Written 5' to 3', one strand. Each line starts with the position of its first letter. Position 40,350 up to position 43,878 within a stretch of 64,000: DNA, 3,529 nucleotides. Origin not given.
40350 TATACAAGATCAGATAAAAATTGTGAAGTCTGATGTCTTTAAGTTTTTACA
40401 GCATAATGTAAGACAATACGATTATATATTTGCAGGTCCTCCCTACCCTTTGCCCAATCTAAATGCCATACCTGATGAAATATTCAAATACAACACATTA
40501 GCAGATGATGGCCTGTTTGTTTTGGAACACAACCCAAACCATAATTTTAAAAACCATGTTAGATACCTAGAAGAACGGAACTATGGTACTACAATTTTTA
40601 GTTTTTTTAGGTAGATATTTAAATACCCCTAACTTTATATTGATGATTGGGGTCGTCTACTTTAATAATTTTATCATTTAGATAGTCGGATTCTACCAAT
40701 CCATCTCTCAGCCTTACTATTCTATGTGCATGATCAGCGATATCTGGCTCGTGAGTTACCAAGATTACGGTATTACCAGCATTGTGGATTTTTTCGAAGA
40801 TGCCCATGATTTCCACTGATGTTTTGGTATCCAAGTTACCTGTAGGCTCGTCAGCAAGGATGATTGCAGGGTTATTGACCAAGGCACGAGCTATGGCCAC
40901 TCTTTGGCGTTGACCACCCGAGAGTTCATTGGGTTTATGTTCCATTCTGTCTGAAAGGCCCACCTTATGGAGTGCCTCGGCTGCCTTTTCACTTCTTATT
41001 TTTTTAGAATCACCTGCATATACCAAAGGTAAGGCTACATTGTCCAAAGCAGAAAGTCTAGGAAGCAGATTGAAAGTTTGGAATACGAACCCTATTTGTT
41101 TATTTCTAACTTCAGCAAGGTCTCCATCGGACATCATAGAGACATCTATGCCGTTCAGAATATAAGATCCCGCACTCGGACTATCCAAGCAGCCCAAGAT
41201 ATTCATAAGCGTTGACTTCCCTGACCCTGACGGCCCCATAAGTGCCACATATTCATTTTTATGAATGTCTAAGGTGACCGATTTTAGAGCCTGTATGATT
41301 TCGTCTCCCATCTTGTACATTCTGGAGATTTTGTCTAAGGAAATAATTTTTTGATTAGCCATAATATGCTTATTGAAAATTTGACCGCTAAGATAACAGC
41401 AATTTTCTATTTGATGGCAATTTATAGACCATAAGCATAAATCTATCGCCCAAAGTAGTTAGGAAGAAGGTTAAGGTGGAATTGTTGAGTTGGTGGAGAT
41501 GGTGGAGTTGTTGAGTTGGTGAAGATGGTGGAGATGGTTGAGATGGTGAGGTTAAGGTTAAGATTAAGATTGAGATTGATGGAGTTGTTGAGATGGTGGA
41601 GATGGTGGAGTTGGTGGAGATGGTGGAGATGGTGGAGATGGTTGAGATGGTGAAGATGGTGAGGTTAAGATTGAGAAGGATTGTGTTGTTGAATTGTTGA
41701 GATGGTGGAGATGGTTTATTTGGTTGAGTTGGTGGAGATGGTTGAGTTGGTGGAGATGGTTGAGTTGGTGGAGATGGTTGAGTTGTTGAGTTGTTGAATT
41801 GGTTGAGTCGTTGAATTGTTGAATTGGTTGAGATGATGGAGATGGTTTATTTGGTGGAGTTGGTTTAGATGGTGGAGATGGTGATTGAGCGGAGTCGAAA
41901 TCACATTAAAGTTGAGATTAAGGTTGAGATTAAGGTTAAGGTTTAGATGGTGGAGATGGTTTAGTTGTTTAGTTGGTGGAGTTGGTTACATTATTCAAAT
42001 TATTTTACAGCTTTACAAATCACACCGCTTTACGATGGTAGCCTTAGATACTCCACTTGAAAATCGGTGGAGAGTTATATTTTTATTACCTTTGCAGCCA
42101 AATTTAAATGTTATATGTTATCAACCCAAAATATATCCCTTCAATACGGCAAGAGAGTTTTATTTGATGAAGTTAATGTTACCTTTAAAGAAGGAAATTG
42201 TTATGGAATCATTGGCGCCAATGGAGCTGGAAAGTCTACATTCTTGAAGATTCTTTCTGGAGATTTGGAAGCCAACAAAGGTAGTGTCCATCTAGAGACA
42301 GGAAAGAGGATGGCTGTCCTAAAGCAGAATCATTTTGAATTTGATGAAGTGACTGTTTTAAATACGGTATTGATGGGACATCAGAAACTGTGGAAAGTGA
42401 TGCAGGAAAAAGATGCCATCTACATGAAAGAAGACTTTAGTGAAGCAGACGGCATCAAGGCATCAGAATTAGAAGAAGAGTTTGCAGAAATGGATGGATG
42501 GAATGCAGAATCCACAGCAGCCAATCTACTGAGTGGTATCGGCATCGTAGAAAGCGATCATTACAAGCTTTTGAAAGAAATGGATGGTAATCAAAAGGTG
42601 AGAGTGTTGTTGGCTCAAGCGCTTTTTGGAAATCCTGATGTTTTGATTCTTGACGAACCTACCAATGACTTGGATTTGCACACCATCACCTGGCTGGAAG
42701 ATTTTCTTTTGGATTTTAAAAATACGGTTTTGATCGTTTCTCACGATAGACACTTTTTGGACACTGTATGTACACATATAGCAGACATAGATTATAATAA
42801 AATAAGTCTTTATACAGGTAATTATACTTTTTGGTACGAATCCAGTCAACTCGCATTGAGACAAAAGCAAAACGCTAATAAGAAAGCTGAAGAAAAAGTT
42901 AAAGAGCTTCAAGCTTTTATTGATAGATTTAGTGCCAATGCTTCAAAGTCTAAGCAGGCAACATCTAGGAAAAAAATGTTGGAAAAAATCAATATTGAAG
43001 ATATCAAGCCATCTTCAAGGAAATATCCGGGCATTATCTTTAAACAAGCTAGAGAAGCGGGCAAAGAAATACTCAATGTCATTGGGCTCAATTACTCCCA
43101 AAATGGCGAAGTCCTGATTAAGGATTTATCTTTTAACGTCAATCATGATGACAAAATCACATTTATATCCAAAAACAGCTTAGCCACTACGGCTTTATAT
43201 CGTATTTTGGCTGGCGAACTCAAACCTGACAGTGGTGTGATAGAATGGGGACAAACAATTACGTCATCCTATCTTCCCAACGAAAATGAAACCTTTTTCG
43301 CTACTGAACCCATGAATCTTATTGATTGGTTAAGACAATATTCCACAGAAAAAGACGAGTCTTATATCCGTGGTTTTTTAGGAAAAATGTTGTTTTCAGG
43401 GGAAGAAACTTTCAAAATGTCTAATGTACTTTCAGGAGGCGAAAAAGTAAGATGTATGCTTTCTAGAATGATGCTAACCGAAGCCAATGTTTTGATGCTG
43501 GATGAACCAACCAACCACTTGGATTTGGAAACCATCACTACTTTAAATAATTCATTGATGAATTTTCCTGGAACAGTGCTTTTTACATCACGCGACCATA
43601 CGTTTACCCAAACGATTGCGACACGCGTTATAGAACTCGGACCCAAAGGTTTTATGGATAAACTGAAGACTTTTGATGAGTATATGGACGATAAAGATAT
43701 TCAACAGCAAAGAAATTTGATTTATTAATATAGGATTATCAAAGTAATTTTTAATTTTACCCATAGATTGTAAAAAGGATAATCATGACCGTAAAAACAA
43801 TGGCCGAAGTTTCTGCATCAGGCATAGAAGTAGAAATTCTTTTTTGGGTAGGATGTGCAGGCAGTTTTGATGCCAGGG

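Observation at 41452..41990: ~540-bp cytosine-free 9-nt minisatellite between two divergent ABC ATPase genes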

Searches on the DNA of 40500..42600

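Call 10: search_rna_families(source=window, start=40500, end=42600, threshold=evalue, max_evalue=1)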
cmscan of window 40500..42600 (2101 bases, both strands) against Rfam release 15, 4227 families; matches with E-value up to 1: 0.
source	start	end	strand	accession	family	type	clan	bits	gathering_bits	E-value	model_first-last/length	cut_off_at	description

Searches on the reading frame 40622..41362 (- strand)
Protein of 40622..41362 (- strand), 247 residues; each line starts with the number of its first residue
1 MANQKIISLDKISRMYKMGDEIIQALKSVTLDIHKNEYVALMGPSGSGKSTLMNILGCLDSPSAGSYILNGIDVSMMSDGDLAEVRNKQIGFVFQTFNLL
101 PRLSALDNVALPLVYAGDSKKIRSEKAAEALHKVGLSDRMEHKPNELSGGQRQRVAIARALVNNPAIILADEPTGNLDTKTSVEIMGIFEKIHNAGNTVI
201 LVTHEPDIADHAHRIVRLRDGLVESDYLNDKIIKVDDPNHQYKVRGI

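Call 52: search_protein_families(library=ncbifam, proteins=[window:40622-41362:-])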
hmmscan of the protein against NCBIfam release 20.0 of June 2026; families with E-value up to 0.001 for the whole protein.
window:40622-41362:- (247 aa): 189 families (the best 25 are shown)
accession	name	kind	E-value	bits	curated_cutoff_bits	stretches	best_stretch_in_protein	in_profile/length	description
NF007826.0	PRK10535.1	equivalog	5.8e-81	272.7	966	1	6-227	4-225/648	macrolide ABC transporter ATP-binding protein/permease MacB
TIGR02211.1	LolD_lipo_ex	equivalog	1.8e-70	236.9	307.75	1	6-223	1-219/221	lipoprotein-releasing ABC transporter ATP-binding protein LolD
NF038007.1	ABC_ATP_DarD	equivalog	1.1e-68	230.9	375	1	7-221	2-216/218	darobactin export ABC transporter ATP-binding protein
TIGR02673.1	FtsE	equivalog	3.1e-65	219.8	264.85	1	6-221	1-213/214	cell division ATP-binding protein FtsE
NF008639.0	PRK11629.1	equivalog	5.2e-65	219.1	360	1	1-225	1-226/234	lipoprotein-releasing ABC transporter ATP-binding protein LolD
TIGR03608.1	L_ocin_972_ABC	subfamily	1.8e-61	207.2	254.85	1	24-218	12-206/206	putative bacteriocin export ABC transporter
NF007879.0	PRK10584.1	equivalog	2.5e-59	200.7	336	1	1-223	1-224/228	putative ABC transporter ATP-binding protein YbbA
TIGR02982.1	heterocyst_DevA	subfamily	1.3e-58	198.2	295.8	1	6-223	1-219/220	ABC exporter ATP-binding subunit, DevA family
TIGR02315.1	ABC_phnC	equivalog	5.6e-51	173.3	266.1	1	7-223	2-224/243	phosphonate ABC transporter ATP-binding protein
TIGR02314.1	ABC_MetN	equivalog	2.1e-50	171.7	499.7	1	7-216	2-211/343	methionine ABC transporter ATP-binding protein MetN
NF007027.0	PRK09493.1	equivalog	2.5e-50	171.1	379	1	23-235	14-226/240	glutamine ABC transporter ATP-binding protein GlnQ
TIGR01186.1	proV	subfamily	4.4e-50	170.8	326.6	1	24-223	7-208/363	betaine/proline/choline family ABC transporter ATP-binding protein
NF040933.2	ABC_arch_GlcV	equivalog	6.5e-50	170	450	1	7-224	3-221/357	glucose ABC transporter ATP-binding protein GlcV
TIGR04521.1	ECF_ATPase_2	equivalog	6.4e-46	156.7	330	1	7-234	1-234/279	energy-coupling factor transporter ATPase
TIGR00968.1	3a0106s01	subfamily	1.9e-45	155.2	342.75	1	23-226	13-212/237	sulfate ABC transporter ATP-binding protein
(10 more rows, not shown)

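Call 53: find_encoding_contigs(protein=window:40622-41362:-, flank=2500, max_places=10)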
Protein window:40622-41362:- (247 aa): 21 contigs read that carry it; 10 places shown.
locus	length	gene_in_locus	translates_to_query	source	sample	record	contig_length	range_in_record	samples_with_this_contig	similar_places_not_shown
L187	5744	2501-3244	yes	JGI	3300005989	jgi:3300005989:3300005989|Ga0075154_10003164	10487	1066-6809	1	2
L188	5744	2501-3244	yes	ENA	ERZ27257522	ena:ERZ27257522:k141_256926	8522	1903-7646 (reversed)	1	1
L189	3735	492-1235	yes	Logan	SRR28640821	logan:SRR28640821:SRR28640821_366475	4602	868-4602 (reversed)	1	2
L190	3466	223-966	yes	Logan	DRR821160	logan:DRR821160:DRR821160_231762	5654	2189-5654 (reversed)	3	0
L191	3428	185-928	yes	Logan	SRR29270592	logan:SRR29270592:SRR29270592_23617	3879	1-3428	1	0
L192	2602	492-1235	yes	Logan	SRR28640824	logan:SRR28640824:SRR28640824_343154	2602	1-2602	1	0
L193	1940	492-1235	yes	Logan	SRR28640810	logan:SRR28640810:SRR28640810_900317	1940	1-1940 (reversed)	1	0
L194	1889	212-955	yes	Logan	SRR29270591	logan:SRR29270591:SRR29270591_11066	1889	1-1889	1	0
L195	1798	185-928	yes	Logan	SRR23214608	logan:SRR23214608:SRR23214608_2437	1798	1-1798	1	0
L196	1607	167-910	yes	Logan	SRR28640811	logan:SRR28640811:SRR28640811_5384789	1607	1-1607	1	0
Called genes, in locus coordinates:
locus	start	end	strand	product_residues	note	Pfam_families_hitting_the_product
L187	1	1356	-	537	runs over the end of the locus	PF00005:ABC_tran, PF13304:AAA_21 (faint), PF12848:ABC_tran_Xtn, PF00005:ABC_tran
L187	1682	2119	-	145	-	-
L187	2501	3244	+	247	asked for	PF02463:SMC_N (faint), PF00005:ABC_tran, PF13304:AAA_21 (faint)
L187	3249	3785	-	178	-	PF03602:Cons_hypoth95, PF09445:Methyltransf_15 (weak)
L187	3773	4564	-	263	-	PF12864:DUF3822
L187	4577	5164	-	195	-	-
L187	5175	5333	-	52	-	-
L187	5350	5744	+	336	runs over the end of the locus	PF02543:Carbam_trans_N (faint), PF00814:TsaD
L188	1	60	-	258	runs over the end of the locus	PF02754:CCG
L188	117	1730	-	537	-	PF00005:ABC_tran, PF13304:AAA_21 (faint), PF12848:ABC_tran_Xtn, PF00005:ABC_tran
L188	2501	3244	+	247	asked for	PF02463:SMC_N (faint), PF00005:ABC_tran, PF13304:AAA_21 (faint)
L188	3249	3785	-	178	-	PF03602:Cons_hypoth95, PF09445:Methyltransf_15 (weak)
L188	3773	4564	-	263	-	PF12864:DUF3822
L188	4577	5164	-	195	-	-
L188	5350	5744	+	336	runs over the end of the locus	PF02543:Carbam_trans_N (faint), PF00814:TsaD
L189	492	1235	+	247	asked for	PF02463:SMC_N (faint), PF00005:ABC_tran, PF13304:AAA_21 (faint)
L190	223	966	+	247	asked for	PF02463:SMC_N (faint), PF00005:ABC_tran, PF13304:AAA_21 (faint)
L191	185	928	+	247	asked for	PF02463:SMC_N (faint), PF00005:ABC_tran, PF13304:AAA_21 (faint)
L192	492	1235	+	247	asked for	PF02463:SMC_N (faint), PF00005:ABC_tran, PF13304:AAA_21 (faint)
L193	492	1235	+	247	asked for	PF02463:SMC_N (faint), PF00005:ABC_tran, PF13304:AAA_21 (faint)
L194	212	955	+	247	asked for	PF02463:SMC_N (faint), PF00005:ABC_tran, PF13304:AAA_21 (faint)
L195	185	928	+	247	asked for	PF02463:SMC_N (faint), PF00005:ABC_tran, PF13304:AAA_21 (faint)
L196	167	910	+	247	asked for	PF02463:SMC_N (faint), PF00005:ABC_tran, PF13304:AAA_21 (faint)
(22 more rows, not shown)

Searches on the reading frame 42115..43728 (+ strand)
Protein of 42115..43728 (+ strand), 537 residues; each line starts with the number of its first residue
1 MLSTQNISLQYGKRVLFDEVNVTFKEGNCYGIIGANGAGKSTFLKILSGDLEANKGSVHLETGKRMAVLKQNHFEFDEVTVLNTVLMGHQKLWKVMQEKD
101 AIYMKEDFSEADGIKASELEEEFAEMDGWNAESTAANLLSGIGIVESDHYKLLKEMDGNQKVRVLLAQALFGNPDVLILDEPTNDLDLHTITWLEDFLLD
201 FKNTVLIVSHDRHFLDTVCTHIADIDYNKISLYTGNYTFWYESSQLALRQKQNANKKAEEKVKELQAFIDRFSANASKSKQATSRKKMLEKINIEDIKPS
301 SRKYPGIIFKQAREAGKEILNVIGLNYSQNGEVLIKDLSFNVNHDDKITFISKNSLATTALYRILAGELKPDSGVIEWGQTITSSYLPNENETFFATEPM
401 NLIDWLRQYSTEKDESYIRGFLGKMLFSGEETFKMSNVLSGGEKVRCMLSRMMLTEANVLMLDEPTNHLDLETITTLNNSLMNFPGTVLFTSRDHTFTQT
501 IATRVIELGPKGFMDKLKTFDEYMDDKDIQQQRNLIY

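Call 9: find_related_loci(query=window:42115-43728:+, collection=genome_contigs, flank=4000)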
Query window:42115-43728:+ (537 aa) in genome_contigs; peptide patterns used: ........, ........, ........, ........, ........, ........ (x = any residue, [..] = any of these).
600 stretches matched a pattern (row limit reached: there are more); 600 encode a relative of the query (tblastn E <= 1e-3); the best 80 are kept; 80 distinct loci.
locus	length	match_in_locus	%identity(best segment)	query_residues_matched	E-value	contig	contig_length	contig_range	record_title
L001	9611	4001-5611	91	1-537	0e+0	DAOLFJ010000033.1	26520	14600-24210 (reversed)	MAG TPA_asm: Saprospiraceae bacterium isolate AMR_MDS_0203 NODE_302_length_26520_cov_5.865067, whole genome shotgun sequ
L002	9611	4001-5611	85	1-537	0e+0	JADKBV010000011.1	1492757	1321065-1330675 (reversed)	MAG: Saprospiraceae bacterium isolate OdNE_18-Q3-R46-58_BAT3C.84 tig00227991-10-14900340, whole genome shotgun sequence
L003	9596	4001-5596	76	1-533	0e+0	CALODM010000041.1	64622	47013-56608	MAG: uncultured Bacteroidota bacterium isolate HOU_bin.0071 genome assembly, contig: contig_32932, whole genome shotgun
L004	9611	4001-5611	72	1-537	0e+0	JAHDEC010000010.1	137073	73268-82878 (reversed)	MAG: Saprospiraceae bacterium isolate MAG-172 RZ_334, whole genome shotgun sequence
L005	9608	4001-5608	73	1-536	0e+0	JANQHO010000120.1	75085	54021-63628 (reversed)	MAG: Owenweeksia sp. isolate PL23b_bin.99 k99_1815072, whole genome shotgun sequence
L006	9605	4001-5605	71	1-536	0e+0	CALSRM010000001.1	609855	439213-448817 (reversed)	MAG: uncultured Flavobacteriales bacterium isolate K_MB401 genome assembly, contig: contig_17558_K_MB401, whole genome s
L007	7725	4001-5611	71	1-537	0e+0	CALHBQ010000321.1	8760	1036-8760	MAG: uncultured Saprospiraceae bacterium isolate H3_Bin_Bin_18_1_1 genome assembly, contig: c_000001642053, whole genome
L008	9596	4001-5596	71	1-537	0e+0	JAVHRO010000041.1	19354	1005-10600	MAG: Vicingus sp. isolate WB02no2_33_17 NODE_1831_length_19354_cov_9.103840, whole genome shotgun sequence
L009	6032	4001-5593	71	1-528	0e+0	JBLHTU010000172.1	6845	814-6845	MAG: Cyclobacteriaceae bacterium isolate 3300047667_156 Ga0491197_0021150, whole genome shotgun sequence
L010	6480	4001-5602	71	1-533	0e+0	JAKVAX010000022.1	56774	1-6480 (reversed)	MAG: Flavobacteriales bacterium isolate ALOHA_ZT_13 ZT-Flavobacteriales-4_22, whole genome shotgun sequence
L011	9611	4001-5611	71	1-537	0e+0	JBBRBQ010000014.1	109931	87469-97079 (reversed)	MAG: Cytophagales bacterium isolate Co_metawrap_2352 Cmw_2352_k141_1723888_length_109931_cov_33.9976, whole genome shotg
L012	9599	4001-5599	71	1-533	0e+0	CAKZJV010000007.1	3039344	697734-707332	MAG TPA_asm: uncultured Cryomorphaceae bacterium isolate ERR2094164_bin.83_CONCOCT_v1.1_MAG genome assembly, contig: ERZ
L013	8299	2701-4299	72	1-533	0e+0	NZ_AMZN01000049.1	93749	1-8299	Fulvivirga imtechensis AK7 contig49, whole genome shotgun sequence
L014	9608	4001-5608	69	1-537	0e+0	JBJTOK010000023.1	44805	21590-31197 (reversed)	MAG: Flavobacteriales bacterium isolate samp_4449_VAMB_700 samp_4449_1066700, whole genome shotgun sequence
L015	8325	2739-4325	71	1-529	0e+0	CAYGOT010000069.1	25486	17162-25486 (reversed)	MAG TPA_asm: uncultured Roseivirgaceae bacterium isolate ERP117304_co1_187 genome assembly, contig: NODE_2033_length_254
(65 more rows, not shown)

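Call 24: find_related_loci(query=window:42115-43728:+, collection=metagenome_contigs, flank=3500)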
Query window:42115-43728:+ (537 aa) in metagenome_contigs; peptide patterns used: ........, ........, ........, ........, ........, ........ (x = any residue, [..] = any of these).
600 stretches matched a pattern (row limit reached: there are more); 596 encode a relative of the query (tblastn E <= 1e-3); the best 80 are kept; 80 distinct loci.
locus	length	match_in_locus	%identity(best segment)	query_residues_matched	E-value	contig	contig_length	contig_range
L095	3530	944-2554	89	1-537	0e+0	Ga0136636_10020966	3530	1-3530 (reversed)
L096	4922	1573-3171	74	1-533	0e+0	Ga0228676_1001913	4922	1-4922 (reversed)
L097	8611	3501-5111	72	1-537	0e+0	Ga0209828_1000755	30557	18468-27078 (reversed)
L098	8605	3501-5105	73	1-536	0e+0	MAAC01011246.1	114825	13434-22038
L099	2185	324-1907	73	1-527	0e+0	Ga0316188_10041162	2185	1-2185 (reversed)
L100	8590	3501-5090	72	1-527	0e+0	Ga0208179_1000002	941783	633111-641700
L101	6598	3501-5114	68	1-537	0e+0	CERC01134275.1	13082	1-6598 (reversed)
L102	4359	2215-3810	70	1-537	0e+0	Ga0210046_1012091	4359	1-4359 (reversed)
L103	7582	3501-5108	66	1-537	0e+0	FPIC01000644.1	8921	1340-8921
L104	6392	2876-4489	67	1-537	0e+0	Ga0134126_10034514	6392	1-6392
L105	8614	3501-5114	69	1-537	0e+0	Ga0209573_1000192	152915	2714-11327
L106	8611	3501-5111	69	1-537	0e+0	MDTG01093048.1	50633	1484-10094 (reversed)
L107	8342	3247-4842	67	1-537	0e+0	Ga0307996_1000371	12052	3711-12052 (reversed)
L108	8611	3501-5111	69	1-533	0e+0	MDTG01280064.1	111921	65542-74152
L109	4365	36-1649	66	1-537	0e+0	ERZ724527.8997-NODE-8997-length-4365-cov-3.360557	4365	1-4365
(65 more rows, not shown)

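Call 52: search_protein_families(library=ncbifam, proteins=[window:42115-43728:+])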
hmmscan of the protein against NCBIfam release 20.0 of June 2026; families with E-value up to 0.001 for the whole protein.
window:42115-43728:+ (537 aa): 187 families (the best 25 are shown)
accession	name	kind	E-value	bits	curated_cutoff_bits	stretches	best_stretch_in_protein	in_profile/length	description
NF011646.0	PRK15064.1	equivalog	2.2e-192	640.2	762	1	1-529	1-529/530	ABC-F family ATPase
NF000355.4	ribo_prot_ABC_F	equivalog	8.3e-99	331.7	380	2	2-291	3-253/499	ribosomal protection-like ABC-F family protein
NF008775.0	PRK11819.1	equivalog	1.8e-92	310.8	599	1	7-527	12-535/556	energy-dependent translational throttle protein EttA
NF050005.1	ABC_ATPase_Uup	equivalog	5.4e-92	309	900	1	2-528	4-528/636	ATP-binding cassette ATPase Uup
TIGR03719.1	ABC_ABC_ChvD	subfamily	2.5e-91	307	806.75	1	9-527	12-533/552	energy-dependent translational throttle protein EttA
NF007921.0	PRK10636.1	equivalog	9e-89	298.4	917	1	6-503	6-495/638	ABC transporter ATP-binding protein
NF008358.0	PRK11147.1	equivalog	5.6e-85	285.9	936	1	2-528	4-528/635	ABC transporter ATP-binding protein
NF000170.2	ABCF_Vga_all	exception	5.8e-76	256.1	725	2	2-289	4-209/521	Vga family ABC-F type ribosomal protection protein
NF043038.1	ABCF_CplR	exception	4.2e-67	227.1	780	3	286-532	253-493/544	ABC-F type ribosomal protection protein CplR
NF000514.1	ABCF_OptrA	exception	6.6e-65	219.7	1450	1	9-524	28-548/655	ABC-F type ribosomal protection protein OptrA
NF000171.1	ABCF_producer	exception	6.8e-62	209.6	800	2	3-278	5-283/541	TlrC/CarA/OleB/SrmB family ABC-F type ribosomal protection protein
NF000168.2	ABCF_Msr_all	exception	4.4e-59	200.4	680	3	398-508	369-478/487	Msr family ABC-F type ribosomal protection protein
NF000169.2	ABCF_Sal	exception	1.4e-58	198.9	725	3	121-393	96-389/542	Sal family ABC-F type ribosomal protection protein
NF000166.1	ABCF_CarA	exception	3.3e-49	167.5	1050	2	3-275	7-290/556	ABC-F type ribosomal protection protein Car(A)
NF000167.2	ABCF_Lsa_all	exception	3e-48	165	750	3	80-287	46-247/492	Lsa family ABC-F type ribosomal protection protein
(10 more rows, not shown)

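Call 67: find_encoding_contigs(protein=window:42115-43725:+, flank=1500, max_places=10)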
Protein window:42115-43725:+ (537 aa): 10 contigs read that carry it; 8 places shown.
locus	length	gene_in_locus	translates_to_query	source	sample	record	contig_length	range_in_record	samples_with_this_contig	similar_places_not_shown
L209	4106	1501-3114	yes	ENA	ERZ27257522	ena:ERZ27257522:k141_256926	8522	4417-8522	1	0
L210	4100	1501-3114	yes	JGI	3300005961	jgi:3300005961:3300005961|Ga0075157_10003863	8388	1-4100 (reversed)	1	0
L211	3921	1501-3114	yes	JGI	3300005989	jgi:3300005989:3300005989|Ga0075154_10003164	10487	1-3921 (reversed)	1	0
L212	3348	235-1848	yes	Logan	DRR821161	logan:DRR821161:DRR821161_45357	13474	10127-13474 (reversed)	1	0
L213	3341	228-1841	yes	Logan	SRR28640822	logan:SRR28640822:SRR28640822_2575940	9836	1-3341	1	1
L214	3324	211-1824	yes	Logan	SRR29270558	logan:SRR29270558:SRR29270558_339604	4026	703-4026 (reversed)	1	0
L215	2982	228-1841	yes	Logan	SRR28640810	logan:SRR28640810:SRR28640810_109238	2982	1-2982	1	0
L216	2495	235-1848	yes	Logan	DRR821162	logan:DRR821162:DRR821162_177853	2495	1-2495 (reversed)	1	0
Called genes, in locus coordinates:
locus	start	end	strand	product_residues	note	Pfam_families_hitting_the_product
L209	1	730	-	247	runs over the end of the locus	PF02463:SMC_N (faint), PF00005:ABC_tran, PF13304:AAA_21 (faint)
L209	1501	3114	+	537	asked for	PF00005:ABC_tran, PF13304:AAA_21 (faint), PF12848:ABC_tran_Xtn, PF00005:ABC_tran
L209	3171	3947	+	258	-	PF02754:CCG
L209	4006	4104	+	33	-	?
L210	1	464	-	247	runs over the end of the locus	PF02463:SMC_N (faint), PF00005:ABC_tran, PF13304:AAA_21 (faint)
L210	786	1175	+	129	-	-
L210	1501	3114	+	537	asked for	PF00005:ABC_tran, PF13304:AAA_21 (faint), PF12848:ABC_tran_Xtn, PF00005:ABC_tran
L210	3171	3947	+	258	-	PF02754:CCG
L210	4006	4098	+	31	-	?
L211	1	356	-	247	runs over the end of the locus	PF02463:SMC_N (faint), PF00005:ABC_tran, PF13304:AAA_21 (faint)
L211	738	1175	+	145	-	-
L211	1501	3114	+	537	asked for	PF00005:ABC_tran, PF13304:AAA_21 (faint), PF12848:ABC_tran_Xtn, PF00005:ABC_tran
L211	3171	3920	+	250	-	?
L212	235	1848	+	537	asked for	PF00005:ABC_tran, PF13304:AAA_21 (faint), PF12848:ABC_tran_Xtn, PF00005:ABC_tran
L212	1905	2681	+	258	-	PF02754:CCG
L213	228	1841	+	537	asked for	PF00005:ABC_tran, PF13304:AAA_21 (faint), PF12848:ABC_tran_Xtn, PF00005:ABC_tran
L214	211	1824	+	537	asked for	PF00005:ABC_tran, PF13304:AAA_21 (faint), PF12848:ABC_tran_Xtn, PF00005:ABC_tran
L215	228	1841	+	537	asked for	PF00005:ABC_tran, PF13304:AAA_21 (faint), PF12848:ABC_tran_Xtn, PF00005:ABC_tran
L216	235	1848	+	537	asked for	PF00005:ABC_tran, PF13304:AAA_21 (faint), PF12848:ABC_tran_Xtn, PF00005:ABC_tran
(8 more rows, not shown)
